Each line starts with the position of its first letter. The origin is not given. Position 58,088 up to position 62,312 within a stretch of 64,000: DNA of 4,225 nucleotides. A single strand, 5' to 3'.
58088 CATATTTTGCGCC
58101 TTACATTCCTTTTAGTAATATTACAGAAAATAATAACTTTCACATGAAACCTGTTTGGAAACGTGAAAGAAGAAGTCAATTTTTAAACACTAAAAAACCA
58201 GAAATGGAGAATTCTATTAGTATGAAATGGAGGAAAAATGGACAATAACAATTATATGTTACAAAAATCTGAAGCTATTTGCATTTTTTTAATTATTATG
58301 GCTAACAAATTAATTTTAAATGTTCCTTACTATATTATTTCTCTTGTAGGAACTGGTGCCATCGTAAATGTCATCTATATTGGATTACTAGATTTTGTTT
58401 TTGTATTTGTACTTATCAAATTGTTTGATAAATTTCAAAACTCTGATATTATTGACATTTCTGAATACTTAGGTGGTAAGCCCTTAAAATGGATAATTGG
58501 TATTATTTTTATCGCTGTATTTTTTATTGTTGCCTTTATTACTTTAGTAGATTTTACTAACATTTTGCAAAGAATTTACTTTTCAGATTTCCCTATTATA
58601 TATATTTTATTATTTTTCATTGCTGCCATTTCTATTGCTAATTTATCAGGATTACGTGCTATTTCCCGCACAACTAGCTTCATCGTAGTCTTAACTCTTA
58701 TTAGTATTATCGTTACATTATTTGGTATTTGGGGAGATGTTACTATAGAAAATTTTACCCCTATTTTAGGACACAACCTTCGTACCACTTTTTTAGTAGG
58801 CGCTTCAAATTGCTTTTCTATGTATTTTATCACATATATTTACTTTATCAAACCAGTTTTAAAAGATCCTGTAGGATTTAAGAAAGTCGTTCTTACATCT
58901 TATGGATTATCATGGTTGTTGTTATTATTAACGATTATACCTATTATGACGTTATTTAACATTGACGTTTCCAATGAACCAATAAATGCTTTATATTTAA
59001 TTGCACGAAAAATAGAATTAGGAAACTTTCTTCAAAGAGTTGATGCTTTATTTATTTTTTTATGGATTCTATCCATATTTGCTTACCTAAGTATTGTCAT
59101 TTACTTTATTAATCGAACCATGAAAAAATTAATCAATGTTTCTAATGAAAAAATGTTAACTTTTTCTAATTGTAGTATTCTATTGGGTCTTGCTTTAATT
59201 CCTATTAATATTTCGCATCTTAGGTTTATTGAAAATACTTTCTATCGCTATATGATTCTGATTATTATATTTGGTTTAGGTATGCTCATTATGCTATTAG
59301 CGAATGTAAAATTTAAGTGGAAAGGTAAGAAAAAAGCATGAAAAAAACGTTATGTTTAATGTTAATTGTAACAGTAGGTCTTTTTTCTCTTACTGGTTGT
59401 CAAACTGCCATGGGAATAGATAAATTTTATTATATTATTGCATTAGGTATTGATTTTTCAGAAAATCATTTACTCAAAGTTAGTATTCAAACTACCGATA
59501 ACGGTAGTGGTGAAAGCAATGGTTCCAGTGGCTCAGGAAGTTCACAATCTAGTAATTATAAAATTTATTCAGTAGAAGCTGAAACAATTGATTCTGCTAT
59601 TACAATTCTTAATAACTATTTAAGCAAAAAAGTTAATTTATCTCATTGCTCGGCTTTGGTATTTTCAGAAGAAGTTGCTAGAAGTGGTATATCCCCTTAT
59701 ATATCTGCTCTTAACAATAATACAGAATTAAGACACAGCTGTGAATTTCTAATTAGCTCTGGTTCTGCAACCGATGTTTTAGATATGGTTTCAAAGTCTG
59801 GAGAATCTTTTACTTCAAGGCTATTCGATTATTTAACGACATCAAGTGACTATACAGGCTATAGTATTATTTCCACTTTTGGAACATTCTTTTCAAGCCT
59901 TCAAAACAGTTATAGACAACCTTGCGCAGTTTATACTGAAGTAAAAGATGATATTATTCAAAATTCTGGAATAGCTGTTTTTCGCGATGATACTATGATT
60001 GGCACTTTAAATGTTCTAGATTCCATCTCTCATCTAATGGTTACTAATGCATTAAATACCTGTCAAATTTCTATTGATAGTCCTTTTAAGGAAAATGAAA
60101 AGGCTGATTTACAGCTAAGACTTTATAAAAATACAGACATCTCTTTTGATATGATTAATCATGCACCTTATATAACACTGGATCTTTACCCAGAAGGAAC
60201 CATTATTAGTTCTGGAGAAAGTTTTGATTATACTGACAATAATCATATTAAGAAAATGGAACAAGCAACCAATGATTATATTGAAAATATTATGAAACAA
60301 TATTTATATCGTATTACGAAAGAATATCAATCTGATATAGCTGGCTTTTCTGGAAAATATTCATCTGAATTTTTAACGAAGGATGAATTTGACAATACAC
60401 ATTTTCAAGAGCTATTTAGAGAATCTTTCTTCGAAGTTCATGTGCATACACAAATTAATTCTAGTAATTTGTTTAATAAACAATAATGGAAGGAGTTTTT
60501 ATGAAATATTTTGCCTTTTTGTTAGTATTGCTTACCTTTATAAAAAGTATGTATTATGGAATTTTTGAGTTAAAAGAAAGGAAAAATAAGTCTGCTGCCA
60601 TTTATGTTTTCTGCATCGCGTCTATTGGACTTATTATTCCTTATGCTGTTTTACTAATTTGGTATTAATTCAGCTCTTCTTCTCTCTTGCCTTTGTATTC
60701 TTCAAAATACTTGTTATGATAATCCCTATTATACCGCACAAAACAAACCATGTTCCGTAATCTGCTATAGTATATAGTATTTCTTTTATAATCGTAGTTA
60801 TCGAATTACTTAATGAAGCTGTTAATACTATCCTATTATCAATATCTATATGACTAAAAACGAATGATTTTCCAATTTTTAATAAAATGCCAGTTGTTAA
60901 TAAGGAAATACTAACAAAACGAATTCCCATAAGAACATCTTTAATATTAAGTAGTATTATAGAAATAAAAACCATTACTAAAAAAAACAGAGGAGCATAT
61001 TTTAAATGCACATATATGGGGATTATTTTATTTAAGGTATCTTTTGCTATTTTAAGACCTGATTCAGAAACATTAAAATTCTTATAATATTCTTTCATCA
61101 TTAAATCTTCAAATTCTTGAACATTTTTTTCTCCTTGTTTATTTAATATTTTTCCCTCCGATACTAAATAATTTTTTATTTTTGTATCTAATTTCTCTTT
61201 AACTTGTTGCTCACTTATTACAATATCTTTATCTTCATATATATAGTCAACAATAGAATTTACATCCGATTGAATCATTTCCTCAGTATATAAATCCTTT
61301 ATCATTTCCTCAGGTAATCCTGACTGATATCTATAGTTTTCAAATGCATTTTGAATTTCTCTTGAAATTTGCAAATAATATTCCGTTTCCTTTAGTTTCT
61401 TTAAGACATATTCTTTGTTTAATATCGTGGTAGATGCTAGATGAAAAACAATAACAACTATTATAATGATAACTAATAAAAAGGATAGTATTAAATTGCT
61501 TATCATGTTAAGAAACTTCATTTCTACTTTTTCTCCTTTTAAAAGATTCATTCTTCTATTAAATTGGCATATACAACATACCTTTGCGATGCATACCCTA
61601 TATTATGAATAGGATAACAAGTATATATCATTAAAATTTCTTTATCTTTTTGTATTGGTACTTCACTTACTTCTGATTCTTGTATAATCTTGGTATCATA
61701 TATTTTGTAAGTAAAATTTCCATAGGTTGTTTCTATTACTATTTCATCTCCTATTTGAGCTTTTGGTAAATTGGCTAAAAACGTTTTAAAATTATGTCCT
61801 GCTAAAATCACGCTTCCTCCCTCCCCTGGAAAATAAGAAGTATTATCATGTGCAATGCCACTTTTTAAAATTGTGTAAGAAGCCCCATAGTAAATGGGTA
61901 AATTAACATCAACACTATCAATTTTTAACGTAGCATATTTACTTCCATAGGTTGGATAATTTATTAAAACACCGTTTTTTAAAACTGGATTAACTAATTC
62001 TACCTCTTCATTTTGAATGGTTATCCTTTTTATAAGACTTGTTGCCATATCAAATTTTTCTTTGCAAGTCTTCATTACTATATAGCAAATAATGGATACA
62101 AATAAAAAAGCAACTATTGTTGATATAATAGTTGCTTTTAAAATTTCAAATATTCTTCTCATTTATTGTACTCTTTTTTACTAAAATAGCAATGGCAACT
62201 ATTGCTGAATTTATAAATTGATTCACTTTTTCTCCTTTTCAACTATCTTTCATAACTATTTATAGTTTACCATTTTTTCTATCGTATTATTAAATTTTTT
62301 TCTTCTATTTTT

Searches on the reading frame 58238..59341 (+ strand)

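Call 76: search_protein_families(library=pfam, proteins=[window:58238-59341:+], max_evalue=0.00001)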
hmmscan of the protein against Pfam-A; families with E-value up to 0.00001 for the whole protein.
window:58238-59341:+ (367 aa): 1 family
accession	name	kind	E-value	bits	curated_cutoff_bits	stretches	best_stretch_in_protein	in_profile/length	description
PF03845.19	Spore_permease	-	2.5e-31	109.2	23.4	1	35-326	29-319/321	Spore germination protein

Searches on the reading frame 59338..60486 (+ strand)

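Call 76: search_protein_families(library=pfam, proteins=[window:59338-60486:+], max_evalue=0.00001)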
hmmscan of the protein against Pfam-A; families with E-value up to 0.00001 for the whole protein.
window:59338-60486:+ (382 aa): 2 families
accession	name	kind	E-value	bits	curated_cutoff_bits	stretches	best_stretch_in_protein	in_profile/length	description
PF25198.1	Spore_GerAC_N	-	2e-32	112.9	27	1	27-199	5-173/176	Spore germination protein N-terminal domain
PF05504.16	Spore_GerAC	-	1.3e-24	87.6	23.6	1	210-376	1-166/167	Spore germination B3/ GerAC like, C-terminal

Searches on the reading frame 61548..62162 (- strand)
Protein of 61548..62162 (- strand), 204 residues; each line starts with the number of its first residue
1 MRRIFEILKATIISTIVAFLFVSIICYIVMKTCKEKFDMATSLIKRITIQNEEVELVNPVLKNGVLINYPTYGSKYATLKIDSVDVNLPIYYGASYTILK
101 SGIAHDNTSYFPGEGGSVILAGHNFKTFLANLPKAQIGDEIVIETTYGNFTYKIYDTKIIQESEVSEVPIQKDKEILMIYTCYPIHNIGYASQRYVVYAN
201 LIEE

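Call 76: search_protein_families(library=pfam, proteins=[window:61548-62162:-], max_evalue=0.00001)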
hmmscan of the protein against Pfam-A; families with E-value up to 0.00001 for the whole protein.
window:61548-62162:- (204 aa): 1 family
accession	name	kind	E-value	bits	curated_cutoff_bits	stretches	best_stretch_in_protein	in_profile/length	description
PF04203.18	Sortase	-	3.8e-24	85.2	26.6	1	79-201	1-124/125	Sortase domain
